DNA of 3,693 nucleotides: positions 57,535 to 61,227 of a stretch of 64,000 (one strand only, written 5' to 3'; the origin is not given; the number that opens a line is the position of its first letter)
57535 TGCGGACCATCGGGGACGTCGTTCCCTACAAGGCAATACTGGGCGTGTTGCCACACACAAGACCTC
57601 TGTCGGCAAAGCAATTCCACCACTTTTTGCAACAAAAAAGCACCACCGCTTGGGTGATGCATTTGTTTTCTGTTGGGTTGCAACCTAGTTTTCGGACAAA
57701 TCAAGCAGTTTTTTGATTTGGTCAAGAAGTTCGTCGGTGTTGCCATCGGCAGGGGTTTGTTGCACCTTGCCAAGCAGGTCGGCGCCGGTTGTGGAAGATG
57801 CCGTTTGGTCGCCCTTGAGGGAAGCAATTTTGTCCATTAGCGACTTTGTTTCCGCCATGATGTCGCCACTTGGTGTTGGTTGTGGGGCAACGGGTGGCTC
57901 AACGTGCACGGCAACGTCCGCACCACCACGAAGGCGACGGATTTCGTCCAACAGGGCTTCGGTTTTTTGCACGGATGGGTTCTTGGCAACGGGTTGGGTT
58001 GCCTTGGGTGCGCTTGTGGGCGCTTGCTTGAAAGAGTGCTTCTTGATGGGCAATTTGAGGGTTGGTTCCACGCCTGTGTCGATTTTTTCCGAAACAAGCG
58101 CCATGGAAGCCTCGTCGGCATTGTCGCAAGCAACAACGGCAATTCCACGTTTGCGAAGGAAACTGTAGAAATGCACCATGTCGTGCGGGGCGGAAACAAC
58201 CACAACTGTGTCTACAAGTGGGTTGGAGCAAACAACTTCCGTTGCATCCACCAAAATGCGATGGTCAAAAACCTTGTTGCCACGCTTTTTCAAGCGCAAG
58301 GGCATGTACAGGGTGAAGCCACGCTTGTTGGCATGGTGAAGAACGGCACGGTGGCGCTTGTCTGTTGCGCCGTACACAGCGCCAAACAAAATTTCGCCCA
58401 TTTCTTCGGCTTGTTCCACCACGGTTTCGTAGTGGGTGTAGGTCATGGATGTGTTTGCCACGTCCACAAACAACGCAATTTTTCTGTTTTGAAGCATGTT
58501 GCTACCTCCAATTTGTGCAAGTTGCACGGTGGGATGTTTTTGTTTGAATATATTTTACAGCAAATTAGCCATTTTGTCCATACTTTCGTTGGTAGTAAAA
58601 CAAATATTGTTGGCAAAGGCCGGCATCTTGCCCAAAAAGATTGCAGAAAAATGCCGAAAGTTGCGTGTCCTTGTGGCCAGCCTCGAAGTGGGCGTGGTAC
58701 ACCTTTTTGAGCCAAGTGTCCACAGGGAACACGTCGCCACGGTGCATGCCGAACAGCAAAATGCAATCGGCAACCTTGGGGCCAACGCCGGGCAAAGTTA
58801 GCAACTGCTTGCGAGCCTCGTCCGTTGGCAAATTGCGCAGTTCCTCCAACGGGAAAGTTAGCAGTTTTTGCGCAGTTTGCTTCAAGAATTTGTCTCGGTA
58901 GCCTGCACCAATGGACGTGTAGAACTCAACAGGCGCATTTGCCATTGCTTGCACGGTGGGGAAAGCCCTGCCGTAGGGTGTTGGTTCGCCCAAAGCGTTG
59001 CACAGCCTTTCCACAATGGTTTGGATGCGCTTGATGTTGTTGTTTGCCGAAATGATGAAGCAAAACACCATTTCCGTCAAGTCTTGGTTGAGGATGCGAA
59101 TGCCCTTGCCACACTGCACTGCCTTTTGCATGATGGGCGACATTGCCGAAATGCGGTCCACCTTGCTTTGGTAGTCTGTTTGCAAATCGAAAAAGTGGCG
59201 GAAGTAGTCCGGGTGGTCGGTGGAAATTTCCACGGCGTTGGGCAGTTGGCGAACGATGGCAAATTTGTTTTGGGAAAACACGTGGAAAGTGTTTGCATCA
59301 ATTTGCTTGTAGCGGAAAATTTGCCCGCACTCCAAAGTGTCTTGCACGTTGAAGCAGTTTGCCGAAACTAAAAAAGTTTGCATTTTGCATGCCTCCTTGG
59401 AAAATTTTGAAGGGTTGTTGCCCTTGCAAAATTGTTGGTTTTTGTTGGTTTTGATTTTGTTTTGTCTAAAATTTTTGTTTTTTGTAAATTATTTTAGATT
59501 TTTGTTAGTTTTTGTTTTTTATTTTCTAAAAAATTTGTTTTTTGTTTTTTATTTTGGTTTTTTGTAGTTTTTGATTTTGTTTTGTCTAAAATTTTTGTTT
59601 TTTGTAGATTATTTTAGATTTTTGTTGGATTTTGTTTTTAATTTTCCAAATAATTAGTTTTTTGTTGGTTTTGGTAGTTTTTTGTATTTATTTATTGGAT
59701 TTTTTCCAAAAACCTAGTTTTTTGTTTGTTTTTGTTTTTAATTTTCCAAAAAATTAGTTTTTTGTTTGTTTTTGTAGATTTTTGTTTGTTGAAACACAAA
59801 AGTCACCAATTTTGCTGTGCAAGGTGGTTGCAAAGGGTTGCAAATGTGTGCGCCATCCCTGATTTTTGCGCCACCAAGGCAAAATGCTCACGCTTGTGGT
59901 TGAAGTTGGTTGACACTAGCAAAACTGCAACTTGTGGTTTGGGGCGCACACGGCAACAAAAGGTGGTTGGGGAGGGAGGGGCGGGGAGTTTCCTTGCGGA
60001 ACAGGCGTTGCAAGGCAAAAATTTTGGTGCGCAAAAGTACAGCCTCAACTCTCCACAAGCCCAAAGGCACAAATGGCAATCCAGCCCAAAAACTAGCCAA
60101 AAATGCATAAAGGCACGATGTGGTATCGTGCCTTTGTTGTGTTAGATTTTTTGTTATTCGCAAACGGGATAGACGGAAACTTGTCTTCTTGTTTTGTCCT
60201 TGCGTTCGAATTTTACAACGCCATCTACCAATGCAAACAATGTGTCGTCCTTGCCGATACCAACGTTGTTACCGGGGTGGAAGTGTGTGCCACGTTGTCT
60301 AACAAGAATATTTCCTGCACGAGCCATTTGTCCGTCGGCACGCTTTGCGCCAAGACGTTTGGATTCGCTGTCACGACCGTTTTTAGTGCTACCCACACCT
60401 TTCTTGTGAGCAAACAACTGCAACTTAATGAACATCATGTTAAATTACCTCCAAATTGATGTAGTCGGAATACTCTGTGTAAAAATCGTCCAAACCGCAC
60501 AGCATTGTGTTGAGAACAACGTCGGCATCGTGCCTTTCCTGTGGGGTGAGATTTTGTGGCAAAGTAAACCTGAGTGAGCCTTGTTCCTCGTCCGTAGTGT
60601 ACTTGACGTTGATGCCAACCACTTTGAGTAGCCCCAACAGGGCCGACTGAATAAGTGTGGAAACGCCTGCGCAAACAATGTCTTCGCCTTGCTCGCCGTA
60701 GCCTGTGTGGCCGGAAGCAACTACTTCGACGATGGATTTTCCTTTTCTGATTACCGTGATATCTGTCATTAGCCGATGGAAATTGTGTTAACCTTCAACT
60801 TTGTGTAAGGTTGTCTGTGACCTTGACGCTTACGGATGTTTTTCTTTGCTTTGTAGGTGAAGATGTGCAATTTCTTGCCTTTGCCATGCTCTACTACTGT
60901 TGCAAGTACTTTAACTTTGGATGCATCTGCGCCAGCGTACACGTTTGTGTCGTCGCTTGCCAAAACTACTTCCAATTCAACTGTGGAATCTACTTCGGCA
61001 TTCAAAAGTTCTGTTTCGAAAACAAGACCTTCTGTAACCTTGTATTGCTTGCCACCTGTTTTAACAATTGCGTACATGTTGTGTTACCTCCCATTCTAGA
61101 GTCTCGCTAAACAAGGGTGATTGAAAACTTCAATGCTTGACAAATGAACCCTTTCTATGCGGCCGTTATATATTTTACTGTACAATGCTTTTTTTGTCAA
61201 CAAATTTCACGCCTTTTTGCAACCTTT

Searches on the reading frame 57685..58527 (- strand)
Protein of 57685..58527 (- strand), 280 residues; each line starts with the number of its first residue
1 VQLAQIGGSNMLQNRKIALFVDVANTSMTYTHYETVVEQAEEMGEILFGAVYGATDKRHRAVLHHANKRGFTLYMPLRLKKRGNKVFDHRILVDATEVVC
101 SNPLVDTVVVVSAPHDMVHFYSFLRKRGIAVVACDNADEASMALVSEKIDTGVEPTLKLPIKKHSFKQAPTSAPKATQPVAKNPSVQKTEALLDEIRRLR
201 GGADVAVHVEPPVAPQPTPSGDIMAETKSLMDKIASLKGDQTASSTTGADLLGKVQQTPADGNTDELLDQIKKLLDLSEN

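Call 9: search_protein_families(library=pfam, proteins=[window:57685-58527:-], max_evalue=0.01)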
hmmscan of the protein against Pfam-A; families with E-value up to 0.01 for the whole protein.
window:57685-58527:- (280 aa): 1 family
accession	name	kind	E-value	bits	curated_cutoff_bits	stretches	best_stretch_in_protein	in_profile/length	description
PF01936.24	NYN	-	2.7e-15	57.6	24.2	1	16-144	1-134/145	NYN domain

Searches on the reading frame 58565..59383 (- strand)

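Call 9: search_protein_families(library=pfam, proteins=[window:58565-59383:-], max_evalue=0.01)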
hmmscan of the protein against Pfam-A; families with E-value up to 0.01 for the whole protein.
window:58565-59383:- (272 aa): 3 families
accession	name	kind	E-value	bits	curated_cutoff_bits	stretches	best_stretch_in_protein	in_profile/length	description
PF07934.18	OGG_N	-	3.1e-16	60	23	1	5-105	3-114/115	8-oxoguanine DNA glycosylase, N-terminal domain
PF00730.31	HhH-GPD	-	6.7e-10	39.7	26.2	1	109-239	3-93/108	HhH-GPD superfamily base excision DNA repair protein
PF00633.29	HHH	-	8.4e-06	25.8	24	1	191-211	10-30/30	Helix-hairpin-helix motif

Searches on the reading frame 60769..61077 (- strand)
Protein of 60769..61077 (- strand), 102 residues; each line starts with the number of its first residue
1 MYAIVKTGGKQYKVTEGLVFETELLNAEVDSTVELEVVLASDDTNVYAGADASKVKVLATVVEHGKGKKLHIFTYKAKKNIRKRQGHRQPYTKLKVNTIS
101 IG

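Call 104: find_encoding_contigs(protein=window:60769-61077:-, flank=10000, max_places=3)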
Protein window:60769-61077:- (102 aa): 23 contigs read that carry it; 3 places shown.
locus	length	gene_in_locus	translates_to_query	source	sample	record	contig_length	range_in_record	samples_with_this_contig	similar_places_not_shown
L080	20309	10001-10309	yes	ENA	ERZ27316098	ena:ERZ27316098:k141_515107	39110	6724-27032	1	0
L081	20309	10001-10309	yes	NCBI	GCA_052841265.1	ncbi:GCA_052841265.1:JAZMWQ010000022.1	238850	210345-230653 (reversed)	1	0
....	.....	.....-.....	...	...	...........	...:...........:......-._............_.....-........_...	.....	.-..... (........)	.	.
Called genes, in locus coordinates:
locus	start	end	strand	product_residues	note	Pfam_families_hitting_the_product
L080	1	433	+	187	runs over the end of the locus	-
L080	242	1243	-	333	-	-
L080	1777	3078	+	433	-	PF00753:Lactamase_B (weak)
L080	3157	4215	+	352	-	PF01264:Chorismate_synt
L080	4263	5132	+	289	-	PF01761:DHQ_synthase, PF24621:DHQS_C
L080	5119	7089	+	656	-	PF00275:EPSP_synthase, PF08501:Shikimate_dh_N, PF01488:Shikimate_DH (weak), PF18317:SDH_C (weak)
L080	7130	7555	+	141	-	PF01220:DHquinase_II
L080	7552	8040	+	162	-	PF13238:AAA_18 (faint), PF01202:SKI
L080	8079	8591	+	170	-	PF13673:Acetyltransf_10, PF13527:Acetyltransf_9 (faint), PF00583:Acetyltransf_1, PF23209:IDM1_C (faint), PF13508:Acetyltransf_7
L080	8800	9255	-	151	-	-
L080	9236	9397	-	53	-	-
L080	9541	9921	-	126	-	-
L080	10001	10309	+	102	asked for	PF00829:Ribosomal_L21p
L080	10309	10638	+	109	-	PF04327:Peptidase_Prp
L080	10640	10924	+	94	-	PF01016:Ribosomal_L27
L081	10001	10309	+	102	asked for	PF00829:Ribosomal_L21p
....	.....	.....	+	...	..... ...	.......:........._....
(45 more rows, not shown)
